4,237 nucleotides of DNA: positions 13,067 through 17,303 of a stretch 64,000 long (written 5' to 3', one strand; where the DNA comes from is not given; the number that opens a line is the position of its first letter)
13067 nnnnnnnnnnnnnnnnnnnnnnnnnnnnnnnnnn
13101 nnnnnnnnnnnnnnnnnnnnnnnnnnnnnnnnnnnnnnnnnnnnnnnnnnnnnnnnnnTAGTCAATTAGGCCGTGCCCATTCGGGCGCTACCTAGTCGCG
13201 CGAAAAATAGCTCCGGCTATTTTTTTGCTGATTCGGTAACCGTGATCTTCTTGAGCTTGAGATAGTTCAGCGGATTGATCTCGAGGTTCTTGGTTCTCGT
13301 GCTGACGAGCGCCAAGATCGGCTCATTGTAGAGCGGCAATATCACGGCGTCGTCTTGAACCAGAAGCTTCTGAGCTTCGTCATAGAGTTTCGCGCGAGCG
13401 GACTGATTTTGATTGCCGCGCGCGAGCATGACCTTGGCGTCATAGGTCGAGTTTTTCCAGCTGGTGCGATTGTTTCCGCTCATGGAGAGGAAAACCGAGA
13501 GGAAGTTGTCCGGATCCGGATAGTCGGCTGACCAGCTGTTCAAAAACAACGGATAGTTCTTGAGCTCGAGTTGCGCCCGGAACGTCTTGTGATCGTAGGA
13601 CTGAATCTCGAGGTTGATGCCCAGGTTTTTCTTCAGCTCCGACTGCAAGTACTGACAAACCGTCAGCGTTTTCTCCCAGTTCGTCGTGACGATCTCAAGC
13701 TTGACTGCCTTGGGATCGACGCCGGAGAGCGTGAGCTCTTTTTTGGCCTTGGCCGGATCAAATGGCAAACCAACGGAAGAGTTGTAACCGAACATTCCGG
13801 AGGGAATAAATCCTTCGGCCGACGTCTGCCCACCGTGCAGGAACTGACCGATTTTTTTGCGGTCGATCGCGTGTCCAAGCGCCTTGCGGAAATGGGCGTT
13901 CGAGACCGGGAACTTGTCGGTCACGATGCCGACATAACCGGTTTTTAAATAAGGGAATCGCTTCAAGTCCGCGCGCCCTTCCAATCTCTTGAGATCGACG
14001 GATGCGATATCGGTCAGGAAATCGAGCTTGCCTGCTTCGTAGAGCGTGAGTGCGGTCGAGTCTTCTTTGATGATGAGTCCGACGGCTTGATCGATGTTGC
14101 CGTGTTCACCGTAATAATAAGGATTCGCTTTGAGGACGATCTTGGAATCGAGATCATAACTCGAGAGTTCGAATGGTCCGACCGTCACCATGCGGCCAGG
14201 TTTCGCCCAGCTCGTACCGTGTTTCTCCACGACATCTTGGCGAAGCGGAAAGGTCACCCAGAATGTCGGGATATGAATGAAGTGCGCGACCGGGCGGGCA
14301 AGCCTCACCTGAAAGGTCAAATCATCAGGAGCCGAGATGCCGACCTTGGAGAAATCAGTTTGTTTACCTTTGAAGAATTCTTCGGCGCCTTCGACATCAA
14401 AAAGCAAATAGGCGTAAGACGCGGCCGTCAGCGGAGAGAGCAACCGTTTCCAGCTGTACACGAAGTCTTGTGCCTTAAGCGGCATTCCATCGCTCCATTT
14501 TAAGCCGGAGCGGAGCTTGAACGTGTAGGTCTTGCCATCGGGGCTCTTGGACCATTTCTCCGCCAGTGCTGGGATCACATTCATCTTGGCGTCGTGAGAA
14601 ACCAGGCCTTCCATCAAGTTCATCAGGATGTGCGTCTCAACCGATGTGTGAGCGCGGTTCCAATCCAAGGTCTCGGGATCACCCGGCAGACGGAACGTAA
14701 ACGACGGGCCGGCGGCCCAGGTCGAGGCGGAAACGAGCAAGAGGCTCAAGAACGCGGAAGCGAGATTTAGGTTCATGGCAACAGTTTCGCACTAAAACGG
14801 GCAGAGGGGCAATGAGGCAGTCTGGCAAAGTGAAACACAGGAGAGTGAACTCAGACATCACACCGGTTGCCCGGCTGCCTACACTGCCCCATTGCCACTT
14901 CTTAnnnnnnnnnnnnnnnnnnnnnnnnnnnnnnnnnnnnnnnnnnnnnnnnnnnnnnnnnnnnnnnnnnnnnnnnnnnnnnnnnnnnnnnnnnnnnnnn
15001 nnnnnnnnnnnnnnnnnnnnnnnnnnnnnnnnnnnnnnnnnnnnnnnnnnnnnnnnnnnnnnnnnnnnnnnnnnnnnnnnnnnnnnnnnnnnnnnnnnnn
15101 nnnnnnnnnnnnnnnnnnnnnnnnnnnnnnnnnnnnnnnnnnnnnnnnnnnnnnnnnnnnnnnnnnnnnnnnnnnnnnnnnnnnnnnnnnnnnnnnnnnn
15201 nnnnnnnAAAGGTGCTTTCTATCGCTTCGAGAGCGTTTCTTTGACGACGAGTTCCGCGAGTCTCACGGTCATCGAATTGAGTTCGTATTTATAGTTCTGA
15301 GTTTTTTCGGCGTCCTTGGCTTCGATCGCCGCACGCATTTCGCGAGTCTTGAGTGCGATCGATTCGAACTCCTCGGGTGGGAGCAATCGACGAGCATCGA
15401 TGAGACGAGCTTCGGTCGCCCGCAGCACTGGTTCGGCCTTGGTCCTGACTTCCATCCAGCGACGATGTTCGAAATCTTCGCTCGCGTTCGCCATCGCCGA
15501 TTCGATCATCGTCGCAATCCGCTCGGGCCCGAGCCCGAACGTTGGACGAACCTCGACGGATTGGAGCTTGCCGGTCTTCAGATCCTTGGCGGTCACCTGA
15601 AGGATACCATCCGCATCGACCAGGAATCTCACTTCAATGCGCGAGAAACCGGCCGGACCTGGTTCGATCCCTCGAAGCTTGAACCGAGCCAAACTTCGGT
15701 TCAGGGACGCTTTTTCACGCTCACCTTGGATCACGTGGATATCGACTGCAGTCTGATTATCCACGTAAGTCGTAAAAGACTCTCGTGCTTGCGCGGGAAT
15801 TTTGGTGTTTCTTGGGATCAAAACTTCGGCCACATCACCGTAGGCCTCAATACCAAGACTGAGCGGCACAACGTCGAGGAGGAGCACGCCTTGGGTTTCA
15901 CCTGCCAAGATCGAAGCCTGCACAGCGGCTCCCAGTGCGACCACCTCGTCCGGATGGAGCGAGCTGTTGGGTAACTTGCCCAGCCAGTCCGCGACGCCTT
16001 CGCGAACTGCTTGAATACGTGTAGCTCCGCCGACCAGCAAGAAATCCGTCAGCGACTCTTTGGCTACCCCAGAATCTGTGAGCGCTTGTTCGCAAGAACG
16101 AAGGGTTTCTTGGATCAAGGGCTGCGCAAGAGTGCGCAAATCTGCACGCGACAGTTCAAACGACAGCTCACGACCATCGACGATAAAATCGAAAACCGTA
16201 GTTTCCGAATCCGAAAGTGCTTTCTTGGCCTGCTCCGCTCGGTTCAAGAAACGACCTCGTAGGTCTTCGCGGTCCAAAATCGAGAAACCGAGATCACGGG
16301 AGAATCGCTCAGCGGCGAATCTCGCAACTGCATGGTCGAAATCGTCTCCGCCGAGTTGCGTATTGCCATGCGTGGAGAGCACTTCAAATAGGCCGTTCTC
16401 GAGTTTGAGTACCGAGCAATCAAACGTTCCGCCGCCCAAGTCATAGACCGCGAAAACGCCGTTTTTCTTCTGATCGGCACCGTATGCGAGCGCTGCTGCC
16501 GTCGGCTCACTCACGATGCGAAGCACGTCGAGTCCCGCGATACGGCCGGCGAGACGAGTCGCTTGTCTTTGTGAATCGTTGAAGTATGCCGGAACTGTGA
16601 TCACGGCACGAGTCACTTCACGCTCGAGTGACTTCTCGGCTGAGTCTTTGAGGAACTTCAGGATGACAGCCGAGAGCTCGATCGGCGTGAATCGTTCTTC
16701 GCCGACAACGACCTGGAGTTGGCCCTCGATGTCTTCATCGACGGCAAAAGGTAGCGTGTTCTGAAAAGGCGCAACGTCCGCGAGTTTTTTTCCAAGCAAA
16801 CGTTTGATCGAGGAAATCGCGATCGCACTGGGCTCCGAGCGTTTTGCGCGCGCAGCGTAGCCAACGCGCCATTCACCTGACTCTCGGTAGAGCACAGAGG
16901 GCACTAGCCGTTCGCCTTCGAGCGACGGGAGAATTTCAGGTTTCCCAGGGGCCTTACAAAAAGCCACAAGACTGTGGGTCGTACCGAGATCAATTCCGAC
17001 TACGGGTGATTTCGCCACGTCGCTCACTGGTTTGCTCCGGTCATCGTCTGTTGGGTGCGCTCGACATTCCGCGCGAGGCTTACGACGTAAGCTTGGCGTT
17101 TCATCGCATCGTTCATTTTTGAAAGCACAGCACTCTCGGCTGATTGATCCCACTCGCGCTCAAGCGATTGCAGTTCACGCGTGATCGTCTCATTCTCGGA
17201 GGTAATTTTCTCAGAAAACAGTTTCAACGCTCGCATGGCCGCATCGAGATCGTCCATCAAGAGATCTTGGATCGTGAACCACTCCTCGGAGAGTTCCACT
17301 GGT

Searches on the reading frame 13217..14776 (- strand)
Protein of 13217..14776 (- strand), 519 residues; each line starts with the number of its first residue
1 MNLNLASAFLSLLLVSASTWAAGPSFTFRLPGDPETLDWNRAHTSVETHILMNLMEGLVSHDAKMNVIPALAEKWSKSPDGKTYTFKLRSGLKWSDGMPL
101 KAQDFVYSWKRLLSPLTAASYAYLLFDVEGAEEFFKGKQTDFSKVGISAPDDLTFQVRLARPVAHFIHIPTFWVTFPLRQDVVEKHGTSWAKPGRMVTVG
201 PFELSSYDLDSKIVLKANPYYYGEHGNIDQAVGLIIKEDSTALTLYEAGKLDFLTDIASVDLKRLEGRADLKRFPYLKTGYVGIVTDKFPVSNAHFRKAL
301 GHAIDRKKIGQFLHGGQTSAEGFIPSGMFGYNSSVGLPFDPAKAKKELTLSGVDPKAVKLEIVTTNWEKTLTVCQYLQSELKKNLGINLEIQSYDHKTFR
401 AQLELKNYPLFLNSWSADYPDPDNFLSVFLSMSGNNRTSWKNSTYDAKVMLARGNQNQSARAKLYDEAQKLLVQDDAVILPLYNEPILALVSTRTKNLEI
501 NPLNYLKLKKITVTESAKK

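Call 49: search_protein_families(library=ncbifam, proteins=[window:13217-14776:-], max_evalue=1e-10)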
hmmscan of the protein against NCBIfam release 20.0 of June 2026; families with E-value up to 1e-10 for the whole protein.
window:13217-14776:- (519 aa): 11 families
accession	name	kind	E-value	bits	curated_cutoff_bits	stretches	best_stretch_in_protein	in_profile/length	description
NF011684.0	PRK15104.1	equivalog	4.7e-69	233.5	947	1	34-490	49-516/543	oligopeptide ABC transporter substrate-binding protein OppA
NF007287.0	PRK09755.1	equivalog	1.7e-68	231.8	1098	1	24-510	33-529/535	ABC transporter substrate-binding protein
NF043070.1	DppA_dipep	equivalog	3.5e-44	151.3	1005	1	64-512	71-533/535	dipeptide ABC transporter periplasmic-binding protein DppA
NF045467.1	Opp4A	equivalog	2e-34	118.8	650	1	36-510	48-553/556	oligopeptide ABC transporter substrate-binding protein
NF011689.0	PRK15109.1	equivalog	3.2e-33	115.2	560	1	58-484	69-509/547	ABC transporter substrate-binding protein SapA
TIGR02294.1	nickel_nikA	equivalog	4.9e-32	111.1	393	2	187-489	153-477/501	nickel ABC transporter substrate-binding protein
NF011942.0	PRK15413.1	equivalog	5.8e-26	91.3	594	1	30-498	34-493/512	glutathione ABC transporter substrate-binding protein GsiB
NF045468.1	Opp5A_nikA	equivalog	6.1e-22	77.8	600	1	197-499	159-473/488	nickel ABC transporter substrate-binding protein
NF047575.1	opine_bind_CntA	exception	1.9e-21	76.3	800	0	198-488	192-508/535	staphylopine-dependent metal ABC transporter substrate-binding lipoprotein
TIGR04028.1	SBP_KPN_01854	hypoth_equivalog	1.5e-14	53.4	468.5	0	195-496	161-491/509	TIGR04028 family ABC transporter substrate-binding protein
NF043077.1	MMSYN1_0169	equivalog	4.6e-13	48.5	650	0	38-96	50-110/896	oligopeptide ABC transporter substrate-binding protein OppA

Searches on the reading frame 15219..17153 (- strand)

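Call 49: search_protein_families(library=ncbifam, proteins=[window:15219-17153:-], max_evalue=1e-10)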
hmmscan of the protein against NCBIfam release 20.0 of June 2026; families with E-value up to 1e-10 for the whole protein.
window:15219-17153:- (644 aa): 8 families
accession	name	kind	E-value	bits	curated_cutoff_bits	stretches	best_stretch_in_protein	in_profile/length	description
TIGR01991.1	HscA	equivalog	1e-192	641.8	708.55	1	51-642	1-590/600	Fe-S protein assembly chaperone HscA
NF003520.0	PRK05183.1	subfamily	5.9e-192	639.4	620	1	50-640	20-608/621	Fe-S protein assembly chaperone HscA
NF001413.0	PRK00290.1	equivalog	1.8e-182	608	648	1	50-639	3-597/625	molecular chaperone DnaK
TIGR02350.1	prok_dnaK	equivalog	4.5e-177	590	822.55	1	51-634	2-592/596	molecular chaperone DnaK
NF009946.0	PRK13410.1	equivalog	8.6e-155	516.6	1019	1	51-631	4-596/669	molecular chaperone DnaK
NF009947.0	PRK13411.1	equivalog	3.4e-154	514.4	1002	1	51-630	4-590/662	molecular chaperone DnaK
NF002399.0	PRK01433.1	equivalog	1.2e-127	427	743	1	50-630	20-571/595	Fe-S protein assembly chaperone HscA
NF008673.0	PRK11678.1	equivalog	5.5e-20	71.6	331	1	161-277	130-260/450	molecular chaperone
